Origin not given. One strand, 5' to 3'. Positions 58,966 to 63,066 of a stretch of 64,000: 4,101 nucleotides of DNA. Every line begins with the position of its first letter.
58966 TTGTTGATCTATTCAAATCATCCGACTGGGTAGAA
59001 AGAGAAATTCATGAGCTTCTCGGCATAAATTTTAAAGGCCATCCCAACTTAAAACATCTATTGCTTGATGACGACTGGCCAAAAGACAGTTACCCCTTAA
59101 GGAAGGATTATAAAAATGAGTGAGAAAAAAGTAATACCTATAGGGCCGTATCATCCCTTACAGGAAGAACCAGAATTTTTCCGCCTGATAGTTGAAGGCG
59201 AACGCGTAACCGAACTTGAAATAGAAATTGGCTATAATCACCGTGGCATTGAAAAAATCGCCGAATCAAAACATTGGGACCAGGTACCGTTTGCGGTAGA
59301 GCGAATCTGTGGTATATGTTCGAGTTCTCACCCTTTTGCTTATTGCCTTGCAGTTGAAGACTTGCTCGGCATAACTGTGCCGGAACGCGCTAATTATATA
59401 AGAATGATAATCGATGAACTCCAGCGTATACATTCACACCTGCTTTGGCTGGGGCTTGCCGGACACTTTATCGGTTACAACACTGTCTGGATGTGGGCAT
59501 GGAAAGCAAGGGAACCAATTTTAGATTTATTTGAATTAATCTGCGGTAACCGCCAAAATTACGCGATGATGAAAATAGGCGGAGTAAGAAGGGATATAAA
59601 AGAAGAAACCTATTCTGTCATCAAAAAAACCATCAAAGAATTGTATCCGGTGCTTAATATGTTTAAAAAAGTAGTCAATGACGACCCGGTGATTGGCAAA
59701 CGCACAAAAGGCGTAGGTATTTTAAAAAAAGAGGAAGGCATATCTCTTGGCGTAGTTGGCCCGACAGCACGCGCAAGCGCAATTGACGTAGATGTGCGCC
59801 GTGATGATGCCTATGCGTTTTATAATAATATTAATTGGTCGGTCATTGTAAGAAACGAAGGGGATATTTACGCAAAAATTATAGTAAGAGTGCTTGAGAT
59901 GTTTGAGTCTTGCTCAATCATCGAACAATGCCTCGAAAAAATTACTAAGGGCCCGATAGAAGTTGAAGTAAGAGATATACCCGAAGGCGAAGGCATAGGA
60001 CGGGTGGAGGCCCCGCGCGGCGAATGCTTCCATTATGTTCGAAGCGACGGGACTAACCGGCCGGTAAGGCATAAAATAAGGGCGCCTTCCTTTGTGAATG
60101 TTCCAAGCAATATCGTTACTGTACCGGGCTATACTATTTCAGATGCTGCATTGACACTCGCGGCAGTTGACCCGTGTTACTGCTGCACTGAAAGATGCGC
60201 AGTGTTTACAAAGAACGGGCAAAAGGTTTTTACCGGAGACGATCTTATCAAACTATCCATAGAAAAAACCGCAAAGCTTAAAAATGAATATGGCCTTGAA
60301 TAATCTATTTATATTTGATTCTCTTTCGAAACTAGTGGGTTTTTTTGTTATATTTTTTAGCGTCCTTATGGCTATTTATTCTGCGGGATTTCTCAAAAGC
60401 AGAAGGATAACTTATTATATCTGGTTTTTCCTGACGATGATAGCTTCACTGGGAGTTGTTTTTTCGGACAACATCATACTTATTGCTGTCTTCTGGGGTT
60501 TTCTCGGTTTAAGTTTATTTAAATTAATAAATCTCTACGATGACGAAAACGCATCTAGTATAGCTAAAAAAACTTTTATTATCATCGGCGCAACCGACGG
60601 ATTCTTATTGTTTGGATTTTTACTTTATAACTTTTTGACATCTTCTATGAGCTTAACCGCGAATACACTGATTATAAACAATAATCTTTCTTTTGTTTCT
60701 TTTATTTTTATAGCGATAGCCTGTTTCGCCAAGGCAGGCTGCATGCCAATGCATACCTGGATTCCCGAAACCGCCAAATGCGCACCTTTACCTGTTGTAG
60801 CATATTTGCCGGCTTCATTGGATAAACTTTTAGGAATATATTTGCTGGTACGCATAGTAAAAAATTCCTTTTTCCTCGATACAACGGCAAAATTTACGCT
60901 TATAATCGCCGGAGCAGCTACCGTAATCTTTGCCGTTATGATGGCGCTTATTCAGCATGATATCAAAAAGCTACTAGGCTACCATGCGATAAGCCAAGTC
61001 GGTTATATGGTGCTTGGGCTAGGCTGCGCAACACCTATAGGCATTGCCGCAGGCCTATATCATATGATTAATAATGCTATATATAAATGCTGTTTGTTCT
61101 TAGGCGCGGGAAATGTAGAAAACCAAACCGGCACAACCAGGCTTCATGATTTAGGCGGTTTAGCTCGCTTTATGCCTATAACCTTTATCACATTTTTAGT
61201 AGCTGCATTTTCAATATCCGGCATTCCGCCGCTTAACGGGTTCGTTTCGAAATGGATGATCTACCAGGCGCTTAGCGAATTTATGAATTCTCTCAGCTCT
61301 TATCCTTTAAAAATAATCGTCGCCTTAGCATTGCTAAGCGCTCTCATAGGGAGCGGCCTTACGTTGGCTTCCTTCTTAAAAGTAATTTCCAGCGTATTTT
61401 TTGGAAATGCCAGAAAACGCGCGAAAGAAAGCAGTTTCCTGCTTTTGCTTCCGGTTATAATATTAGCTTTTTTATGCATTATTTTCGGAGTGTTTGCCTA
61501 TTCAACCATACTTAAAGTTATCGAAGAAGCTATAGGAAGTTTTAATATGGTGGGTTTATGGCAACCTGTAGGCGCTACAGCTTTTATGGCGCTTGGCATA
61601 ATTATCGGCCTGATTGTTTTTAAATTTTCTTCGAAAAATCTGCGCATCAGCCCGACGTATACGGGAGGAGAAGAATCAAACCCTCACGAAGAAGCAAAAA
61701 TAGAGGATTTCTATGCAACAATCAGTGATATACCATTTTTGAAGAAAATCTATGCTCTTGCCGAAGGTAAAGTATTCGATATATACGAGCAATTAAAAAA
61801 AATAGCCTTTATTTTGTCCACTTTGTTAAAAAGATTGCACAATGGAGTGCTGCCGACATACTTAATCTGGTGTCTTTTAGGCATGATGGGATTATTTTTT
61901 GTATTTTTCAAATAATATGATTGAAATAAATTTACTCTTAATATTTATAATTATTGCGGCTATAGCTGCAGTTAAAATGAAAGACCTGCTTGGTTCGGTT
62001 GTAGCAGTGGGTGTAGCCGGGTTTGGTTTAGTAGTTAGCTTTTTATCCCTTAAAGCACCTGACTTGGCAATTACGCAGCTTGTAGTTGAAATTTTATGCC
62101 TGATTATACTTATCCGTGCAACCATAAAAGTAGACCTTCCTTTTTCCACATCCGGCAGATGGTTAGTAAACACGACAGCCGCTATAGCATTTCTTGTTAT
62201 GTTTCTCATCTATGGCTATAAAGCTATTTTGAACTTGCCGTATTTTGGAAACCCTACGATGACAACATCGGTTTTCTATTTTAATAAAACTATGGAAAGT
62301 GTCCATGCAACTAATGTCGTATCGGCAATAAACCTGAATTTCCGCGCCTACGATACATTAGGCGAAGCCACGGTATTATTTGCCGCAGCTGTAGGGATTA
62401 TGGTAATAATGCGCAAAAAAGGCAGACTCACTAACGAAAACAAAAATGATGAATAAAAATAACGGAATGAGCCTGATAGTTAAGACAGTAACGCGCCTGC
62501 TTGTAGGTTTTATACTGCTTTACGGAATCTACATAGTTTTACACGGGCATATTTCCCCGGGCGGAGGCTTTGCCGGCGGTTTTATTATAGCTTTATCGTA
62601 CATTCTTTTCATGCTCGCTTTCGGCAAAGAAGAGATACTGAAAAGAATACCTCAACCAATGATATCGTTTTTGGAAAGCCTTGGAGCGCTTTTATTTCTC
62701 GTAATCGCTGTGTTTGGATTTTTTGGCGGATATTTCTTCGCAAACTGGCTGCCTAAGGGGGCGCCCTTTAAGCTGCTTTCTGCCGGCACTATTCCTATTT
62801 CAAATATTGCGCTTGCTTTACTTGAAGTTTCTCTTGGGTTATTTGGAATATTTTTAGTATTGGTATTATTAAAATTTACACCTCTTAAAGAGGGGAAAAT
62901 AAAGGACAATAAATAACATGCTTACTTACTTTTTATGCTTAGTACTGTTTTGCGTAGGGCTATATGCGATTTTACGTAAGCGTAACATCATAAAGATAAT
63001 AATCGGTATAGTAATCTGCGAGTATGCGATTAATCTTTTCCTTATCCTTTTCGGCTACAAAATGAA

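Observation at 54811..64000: Group-4 membrane-bound [NiFe]-hydrogenase (Mbh/Ech-like) cluster led by an AsrA/AsrB-like (HydB/HydG-like) NAD(P)H-type module and followed by Mrp antiporter subunits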

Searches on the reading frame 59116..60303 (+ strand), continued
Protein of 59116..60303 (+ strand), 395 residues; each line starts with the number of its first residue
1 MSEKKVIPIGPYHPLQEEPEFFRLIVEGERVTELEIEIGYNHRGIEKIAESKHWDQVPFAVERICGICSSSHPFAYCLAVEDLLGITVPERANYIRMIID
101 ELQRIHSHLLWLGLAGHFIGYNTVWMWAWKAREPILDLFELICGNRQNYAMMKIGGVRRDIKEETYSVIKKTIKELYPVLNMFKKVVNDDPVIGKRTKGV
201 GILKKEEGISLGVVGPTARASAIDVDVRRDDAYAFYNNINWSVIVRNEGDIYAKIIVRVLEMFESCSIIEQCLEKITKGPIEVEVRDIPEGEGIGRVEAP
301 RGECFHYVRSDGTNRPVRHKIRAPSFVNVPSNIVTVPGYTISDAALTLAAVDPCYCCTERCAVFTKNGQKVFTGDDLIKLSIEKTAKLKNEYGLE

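Call 68: search_protein_families(library=ncbifam, proteins=[L001:15566-16663:+, L001:14949-15551:+, L001:14270-14638:+, L001:14628-14945:+], max_evalue=0.00001)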
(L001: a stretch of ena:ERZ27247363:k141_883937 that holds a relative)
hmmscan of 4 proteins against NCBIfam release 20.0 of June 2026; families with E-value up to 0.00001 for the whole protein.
L001:15566-16663:+ (365 aa): 6 families
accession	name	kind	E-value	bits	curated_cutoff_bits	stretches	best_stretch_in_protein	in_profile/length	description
NF006991.0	PRK09456.1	equivalog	1.4e-24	86.9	295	1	5-184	4-185/199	glucose-1-phosphatase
TIGR00072.1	hydrog_prot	superfamily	7.8e-16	58.4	47.45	1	223-350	1-135/145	hydrogenase maturation protease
TIGR00142.1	hycI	equivalog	1.9e-12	47.2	119.1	1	223-353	2-139/146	hydrogenase maturation peptidase HycI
TIGR02247.1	HAD-1A3-hyp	subfamily_domain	3.3e-11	43.3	125.4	1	2-194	3-206/211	epoxide hydrolase N-terminal domain-like phosphatase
TIGR01509.1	HAD-SF-IA-v3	subfamily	3.5e-07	30.5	29.4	1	126-181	99-152/154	HAD-IA family hydrolase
TIGR02253.1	CTE7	subfamily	3.6e-06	26.9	169.75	1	78-184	88-195/221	TIGR02253 family HAD-type hydrolase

L001:14949-15551:+ (200 aa): 31 families (the best 25 are shown)
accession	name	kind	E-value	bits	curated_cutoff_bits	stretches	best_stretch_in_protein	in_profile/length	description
NF009053.0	PRK12387.1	subfamily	4.8e-25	88.4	204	1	21-149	14-138/180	formate hydrogenlyase complex iron-sulfur subunit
NF006076.0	PRK08222.1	equivalog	1e-19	71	270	1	22-148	15-137/181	hydrogenase 4 subunit H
TIGR01971.1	NuoI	subfamily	1.8e-19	69.5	113.05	1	13-116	6-114/121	NADH-quinone oxidoreductase, chain I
NF006221.0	PRK08348.1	subfamily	8.3e-18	64.4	124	1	8-113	6-105/136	NADH-plastoquinone oxidoreductase subunit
NF004537.0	PRK05888.1-3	equivalog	5.8e-16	58.6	163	1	12-116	30-146/204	NADH-quinone oxidoreductase subunit NuoI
NF004540.0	PRK05888.2-1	equivalog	2e-15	56.6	215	1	8-113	7-116/139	NADH-quinone oxidoreductase subunit NuoI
NF004545.0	PRK05888.3-1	equivalog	3e-13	49.7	229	1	12-113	33-136/154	NADH-quinone oxidoreductase subunit NuoI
TIGR00403.1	ndhI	equivalog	4.5e-13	49.2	302.35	1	18-115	35-134/183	NAD(P)H-quinone oxidoreductase subunit I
NF004536.0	PRK05888.1-1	equivalog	5.8e-12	45.3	212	1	7-130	15-141/180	NADH-quinone oxidoreductase subunit NuoI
NF004538.0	PRK05888.1-4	equivalog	1.6e-11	44.1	135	1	12-127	23-141/162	NADH-quinone oxidoreductase subunit NuoI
NF042909.1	FMH_DH_FwdF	exception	8.4e-11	41.6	375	1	35-102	247-313/336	tungsten-dependent formylmethanofuran dehydrogenase subunit FwdF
NF004541.0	PRK05888.2-2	equivalog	1e-10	41.7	217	1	18-109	32-120/168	NADH-quinone oxidoreductase subunit NuoI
NF004539.0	PRK05888.1-5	equivalog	5.5e-10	39.1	225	1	10-117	21-134/162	NADH-quinone oxidoreductase subunit NuoI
NF040612.1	F420_dehyd_FpoI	exception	9e-10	38.5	180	1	6-95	3-95/135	F420H2 dehydrogenase subunit FpoI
NF004543.0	PRK05888.2-5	equivalog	2.8e-09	36.8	243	1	12-111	26-125/217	NADH-quinone oxidoreductase subunit NuoI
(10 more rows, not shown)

L001:14270-14638:+ (122 aa): 13 families
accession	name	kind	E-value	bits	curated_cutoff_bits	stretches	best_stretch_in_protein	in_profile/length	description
NF009242.0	PRK12599.1-1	equivalog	1.1e-19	70.5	89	1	44-117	10-83/86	putative monovalent cation/H+ antiporter subunit F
NF009246.0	PRK12599.1-5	equivalog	1.9e-17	63.7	92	1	45-118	9-82/83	putative monovalent cation/H+ antiporter subunit F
NF009248.0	PRK12600.1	equivalog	7.2e-17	61.4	97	1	40-116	7-83/94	Na(+)/H(+) antiporter subunit F1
NF009245.0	PRK12599.1-4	equivalog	6.9e-16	58.6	114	1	45-117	17-89/121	cation:proton antiporter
NF009243.0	PRK12599.1-2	equivalog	7.9e-16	58.5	95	1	46-118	15-87/91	putative monovalent cation/H+ antiporter subunit F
NF009250.0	PRK12604.1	equivalog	6.8e-15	55.4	100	1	44-117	9-82/84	putative monovalent cation/H+ antiporter subunit F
NF009244.0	PRK12599.1-3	equivalog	2.4e-14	53.6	90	1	41-114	11-84/92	putative monovalent cation/H+ antiporter subunit F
NF009247.0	PRK12599.1-6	equivalog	2e-12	47.4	100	1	38-116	6-84/89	putative monovalent cation/H+ antiporter subunit F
NF009300.0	PRK12657.1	equivalog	2.5e-12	46.9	103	1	43-118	14-89/100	putative monovalent cation/H+ antiporter subunit F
NF004812.0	PRK06161.1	equivalog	8.5e-12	45.4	93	1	43-115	13-85/92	K+/H+ antiporter subunit F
NF006243.0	PRK08381.1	equivalog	2.5e-11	43.8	79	1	39-118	7-86/89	putative monovalent cation/H+ antiporter subunit F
NF005930.0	PRK07948.1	equivalog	3.4e-07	30.8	82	1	45-114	11-80/86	monovalent cation/H+ antiporter complex subunit F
NF009249.0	PRK12603.1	equivalog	4.6e-07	30.1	81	1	41-117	5-82/90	putative monovalent cation/H+ antiporter subunit F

L001:14628-14945:+ (105 aa): 13 families
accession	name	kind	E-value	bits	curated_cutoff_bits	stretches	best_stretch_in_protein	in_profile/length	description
NF009314.0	PRK12674.1-2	subfamily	1.1e-29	102.4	102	1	2-105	3-106/116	Na+/H+ antiporter subunit G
TIGR01300.1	CPA3_mnhG_phaG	equivalog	4.9e-26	90.9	63.1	1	10-103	2-96/97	monovalent cation/H(+) antiporter subunit G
NF009316.0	PRK12674.1-5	equivalog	1.9e-19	69.7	122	1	4-98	6-102/121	Na+/H+ antiporter subunit G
NF009312.0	PRK12672.1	subfamily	4.2e-19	68.9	122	1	8-104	8-113/122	putative monovalent cation/H+ antiporter subunit G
NF009236.0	PRK12586.1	equivalog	9e-18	64.4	156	1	2-101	8-108/145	Na+/H+ antiporter subunit G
NF009320.0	PRK12675.1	equivalog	1.1e-17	64.5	128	1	10-95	6-92/104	putative monovalent cation/H+ antiporter subunit G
NF009313.0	PRK12674.1-1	equivalog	1.3e-14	54.2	151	1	8-90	10-94/140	Na+/H+ antiporter subunit G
NF009237.0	PRK12587.1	equivalog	2.8e-14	53.1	158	1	4-103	8-108/118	Na+/H+ antiporter subunit G1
NF009311.0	PRK12670.1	equivalog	2.8e-14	52.8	116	1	5-92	4-91/99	putative monovalent cation/H+ antiporter subunit G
NF009235.0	PRK12585.1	equivalog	4e-13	49.1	273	1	5-96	8-100/197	putative monovalent cation/H+ antiporter subunit G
NF009317.0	PRK12674.2-1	equivalog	7.7e-11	42.2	107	1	4-92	4-92/105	Na+/H+ antiporter subunit G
NF009315.0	PRK12674.1-4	equivalog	2.6e-07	30.8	130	1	5-88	13-98/121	Na+/H+ antiporter subunit G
NF009238.0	PRK12592.1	equivalog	5.2e-06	26.5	170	0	2-88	6-100/126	putative monovalent cation/H+ antiporter subunit G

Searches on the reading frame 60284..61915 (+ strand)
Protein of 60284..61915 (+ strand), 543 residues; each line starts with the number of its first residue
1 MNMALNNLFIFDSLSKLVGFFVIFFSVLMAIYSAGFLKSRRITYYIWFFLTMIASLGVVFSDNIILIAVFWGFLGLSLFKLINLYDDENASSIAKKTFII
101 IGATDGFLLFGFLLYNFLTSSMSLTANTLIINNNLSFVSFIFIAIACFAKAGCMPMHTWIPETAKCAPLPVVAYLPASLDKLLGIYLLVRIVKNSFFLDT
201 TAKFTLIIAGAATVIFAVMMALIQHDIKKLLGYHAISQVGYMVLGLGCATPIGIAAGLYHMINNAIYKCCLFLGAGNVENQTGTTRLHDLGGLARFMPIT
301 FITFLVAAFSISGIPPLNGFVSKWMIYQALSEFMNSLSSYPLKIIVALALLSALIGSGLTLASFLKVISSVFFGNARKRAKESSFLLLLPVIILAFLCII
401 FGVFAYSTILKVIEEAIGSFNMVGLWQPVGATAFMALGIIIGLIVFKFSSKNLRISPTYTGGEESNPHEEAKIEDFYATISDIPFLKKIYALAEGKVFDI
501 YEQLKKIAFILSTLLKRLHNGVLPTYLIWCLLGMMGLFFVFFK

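Call 3: search_protein_families(library=pfam, proteins=[window:60284-61915:+], max_evalue=0.01)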
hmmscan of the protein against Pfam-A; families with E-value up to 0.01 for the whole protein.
window:60284-61915:+ (543 aa): 1 family
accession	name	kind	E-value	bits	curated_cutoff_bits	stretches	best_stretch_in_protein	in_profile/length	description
PF00361.26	Proton_antipo_M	-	6.9e-52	176.9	21.5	1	61-333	1-278/294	NADH:quinone oxidoreductase/Mrp antiporter, TM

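Call 4: search_protein_families(library=ncbifam, proteins=[window:60284-61915:+], max_evalue=0.01)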
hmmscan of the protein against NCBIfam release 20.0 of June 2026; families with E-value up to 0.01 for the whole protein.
window:60284-61915:+ (543 aa): 72 families (the best 25 are shown)
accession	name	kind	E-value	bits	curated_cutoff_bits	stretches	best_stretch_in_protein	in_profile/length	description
NF006419.0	PRK08668.1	equivalog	5.5e-69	233.5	617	1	9-531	73-602/613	NADH dehydrogenase subunit M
NF009288.0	PRK12648.1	equivalog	6.2e-66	223.1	1104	1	3-419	66-485/954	monovalent cation/H+ antiporter subunit A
NF006240.0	PRK08376.1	subfamily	1.1e-64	219.3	662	1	7-417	84-504/521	putative monovalent cation/H+ antiporter subunit D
NF005097.0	PRK06525.1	equivalog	2.5e-62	211.2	430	1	9-409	72-479/480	hydrogenase 4 subunit D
NF009287.0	PRK12647.1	equivalog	8.7e-62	209.7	937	1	4-445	67-514/773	putative monovalent cation/H+ antiporter subunit A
NF005141.0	PRK06590.1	equivalog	5.5e-61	207.2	556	1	5-541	73-609/615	NADH-quinone oxidoreductase subunit L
NF005086.0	PRK06521.1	equivalog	1.9e-60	205.1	667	1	9-418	76-504/669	hydrogenase 4 subunit B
NF009285.0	PRK12645.1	equivalog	2.8e-60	204.5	1028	1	5-421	70-509/804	Na+/H+ antiporter subunit A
NF009289.0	PRK12649.1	equivalog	4e-60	204.1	1117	1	9-448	76-535/789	putative monovalent cation/H+ antiporter subunit A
TIGR00940.1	2a6301s01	subfamily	3.3e-59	201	920.45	1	3-426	65-510/793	monovalent cation:proton antiporter subunit A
NF009310.0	PRK12668.1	equivalog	8.3e-59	199.9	564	1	8-410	63-438/584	Na(+)/H(+) antiporter subunit D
TIGR01974.1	NDH_I_L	subfamily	1.7e-52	179.2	407.5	1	4-540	73-628/630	NADH-quinone oxidoreductase subunit L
NF006236.0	PRK08375.1-1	equivalog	3.6e-52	177.9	663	1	9-407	76-483/493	putative monovalent cation/H+ antiporter subunit D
NF009290.0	PRK12650.1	equivalog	4.8e-52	177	980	1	10-441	78-513/966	DUF4040 family protein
NF006418.0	PRK08667.1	equivalog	1.6e-51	175.6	794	1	13-465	74-540/644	hydrogenase membrane subunit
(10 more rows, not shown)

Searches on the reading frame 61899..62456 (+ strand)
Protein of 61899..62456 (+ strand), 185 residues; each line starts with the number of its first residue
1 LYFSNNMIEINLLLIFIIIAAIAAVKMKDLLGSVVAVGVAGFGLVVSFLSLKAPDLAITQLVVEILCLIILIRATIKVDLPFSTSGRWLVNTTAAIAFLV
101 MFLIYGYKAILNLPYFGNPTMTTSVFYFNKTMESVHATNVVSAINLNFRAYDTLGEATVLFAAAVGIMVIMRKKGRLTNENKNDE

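Call 3: search_protein_families(library=pfam, proteins=[window:61899-62456:+], max_evalue=0.01)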
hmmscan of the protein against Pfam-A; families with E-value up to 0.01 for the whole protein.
window:61899-62456:+ (185 aa): 2 families
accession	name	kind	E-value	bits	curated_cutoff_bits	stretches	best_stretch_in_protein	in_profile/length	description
PF13244.11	MbhD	-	1.6e-15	57.4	27.2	1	15-74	1-61/67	MBH, subunit D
PF20501.3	MbhE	-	1.7e-08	34.8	27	1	121-173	31-83/98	MBH, subunit E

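Call 4: search_protein_families(library=ncbifam, proteins=[window:61899-62456:+], max_evalue=0.01)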
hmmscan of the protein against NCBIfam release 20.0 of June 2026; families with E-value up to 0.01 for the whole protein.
window:61899-62456:+ (185 aa): 17 families
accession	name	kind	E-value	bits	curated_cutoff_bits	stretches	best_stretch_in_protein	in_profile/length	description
NF009290.0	PRK12650.1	equivalog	1.4e-26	92.7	980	1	12-177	607-769/966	DUF4040 family protein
NF009159.0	PRK12504.1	equivalog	3.5e-25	89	141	1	7-174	5-175/178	DUF4040 domain-containing protein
NF009287.0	PRK12647.1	equivalog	1.2e-24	87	937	1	12-180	603-768/773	putative monovalent cation/H+ antiporter subunit A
NF009161.0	PRK12507.1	equivalog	9e-23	81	272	1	3-179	5-183/336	putative monovalent cation/H+ antiporter subunit B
NF009288.0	PRK12648.1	equivalog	3.8e-22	78.2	1104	1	7-176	607-778/954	monovalent cation/H+ antiporter subunit A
NF009284.0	PRK12644.1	equivalog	5.9e-22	77.6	962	1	13-181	605-771/975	Na+/H+ antiporter subunit A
NF009289.0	PRK12649.1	equivalog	6.2e-21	74.5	1117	1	6-175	618-786/789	putative monovalent cation/H+ antiporter subunit A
NF009285.0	PRK12645.1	equivalog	2.4e-20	72.4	1028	1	12-182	633-801/804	Na+/H+ antiporter subunit A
TIGR00940.1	2a6301s01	subfamily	2.2e-18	66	920.45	1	10-179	624-789/793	monovalent cation:proton antiporter subunit A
NF009286.0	PRK12646.1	equivalog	1.5e-17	63.4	1063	1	7-181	628-798/800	DUF4040 family protein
NF009217.0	PRK12567.1-1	equivalog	5.6e-12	45.6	268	1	99-176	11-90/238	putative monovalent cation/H+ antiporter subunit B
NF004172.0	PRK05640.1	equivalog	3e-10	40.4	156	1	8-174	2-150/152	putative monovalent cation/H+ antiporter subunit B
NF004923.0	PRK06280.1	equivalog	1.1e-08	35.2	80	1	6-76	2-71/79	hypothetical protein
NF006242.0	PRK08378.1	subfamily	7.8e-06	26.3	98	1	7-63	6-61/85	hypothetical protein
NF009229.0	PRK12579.1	equivalog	0.00014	21.5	229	1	95-170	6-76/258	putative monovalent cation/H+ antiporter subunit B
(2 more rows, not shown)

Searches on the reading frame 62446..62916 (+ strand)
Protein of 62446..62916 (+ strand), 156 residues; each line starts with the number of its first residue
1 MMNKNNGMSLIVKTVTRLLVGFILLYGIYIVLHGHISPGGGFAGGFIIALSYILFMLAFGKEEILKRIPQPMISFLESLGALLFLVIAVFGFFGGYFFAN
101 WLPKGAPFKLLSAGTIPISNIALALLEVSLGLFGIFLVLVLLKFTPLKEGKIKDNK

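Call 3: search_protein_families(library=pfam, proteins=[window:62446-62916:+], max_evalue=0.01)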
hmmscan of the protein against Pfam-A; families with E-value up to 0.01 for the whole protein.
window:62446-62916:+ (156 aa): 1 family
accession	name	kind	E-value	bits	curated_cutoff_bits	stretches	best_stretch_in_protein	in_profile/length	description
PF04039.18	MnhB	-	3e-25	89.3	22.5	1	11-125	1-119/127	Domain related to MnhB subunit of Na+/H+ antiporter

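Call 4: search_protein_families(library=ncbifam, proteins=[window:62446-62916:+], max_evalue=0.01)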
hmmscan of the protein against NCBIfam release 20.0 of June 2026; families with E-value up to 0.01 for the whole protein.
window:62446-62916:+ (156 aa): 18 families
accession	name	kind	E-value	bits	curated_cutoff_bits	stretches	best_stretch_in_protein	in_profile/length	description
NF006248.0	PRK08386.1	subfamily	9.4e-29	100.3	92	1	7-140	2-144/151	putative monovalent cation/H+ antiporter subunit B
NF006249.0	PRK08387.1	equivalog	3.6e-21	76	111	1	8-139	3-126/133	putative monovalent cation/H+ antiporter subunit B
NF009161.0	PRK12507.1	equivalog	2.5e-19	69.6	272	1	8-132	196-316/336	putative monovalent cation/H+ antiporter subunit B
NF009162.0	PRK12508.1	equivalog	3.2e-18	66.2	120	1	9-98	4-93/139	Na(+)/H(+) antiporter subunit B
NF009229.0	PRK12579.1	equivalog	1.4e-17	64.1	229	1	4-140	104-245/258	putative monovalent cation/H+ antiporter subunit B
NF009217.0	PRK12567.1-1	equivalog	2.4e-17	63.2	268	1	8-135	98-227/238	putative monovalent cation/H+ antiporter subunit B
NF009224.0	PRK12574.1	equivalog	5.4e-17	62.5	171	1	9-139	5-132/141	monovalent cation/H+ antiporter subunit B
NF009160.0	PRK12505.1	equivalog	8.6e-15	54.6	140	1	9-100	26-118/179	putative monovalent cation/H+ antiporter subunit B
NF009163.0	PRK12509.1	equivalog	2.7e-13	50.2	148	1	8-128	2-122/137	Na+/H+ antiporter subunit B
NF009223.0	PRK12573.1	subfamily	2.9e-13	50.1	152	1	9-136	5-129/140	Na(+)/H(+) antiporter subunit B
NF004924.0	PRK06281.1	equivalog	2.9e-12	46.8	137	1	8-100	1-94/154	putative monovalent cation/H+ antiporter subunit B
NF009284.0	PRK12644.1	equivalog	4.2e-11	41.6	962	1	6-92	813-898/975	Na+/H+ antiporter subunit A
NF009288.0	PRK12648.1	equivalog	3.4e-10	38.7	1104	1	6-99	798-890/954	monovalent cation/H+ antiporter subunit A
NF009219.0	PRK12567.1-3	equivalog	5.3e-10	39.2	179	1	16-140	96-214/220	putative monovalent cation/H+ antiporter subunit B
TIGR00943.1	2a6301s02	subfamily_domain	2.4e-09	37.7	139.75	1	31-100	2-70/107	cation/proton antiporter, MnhB/MrpB subunit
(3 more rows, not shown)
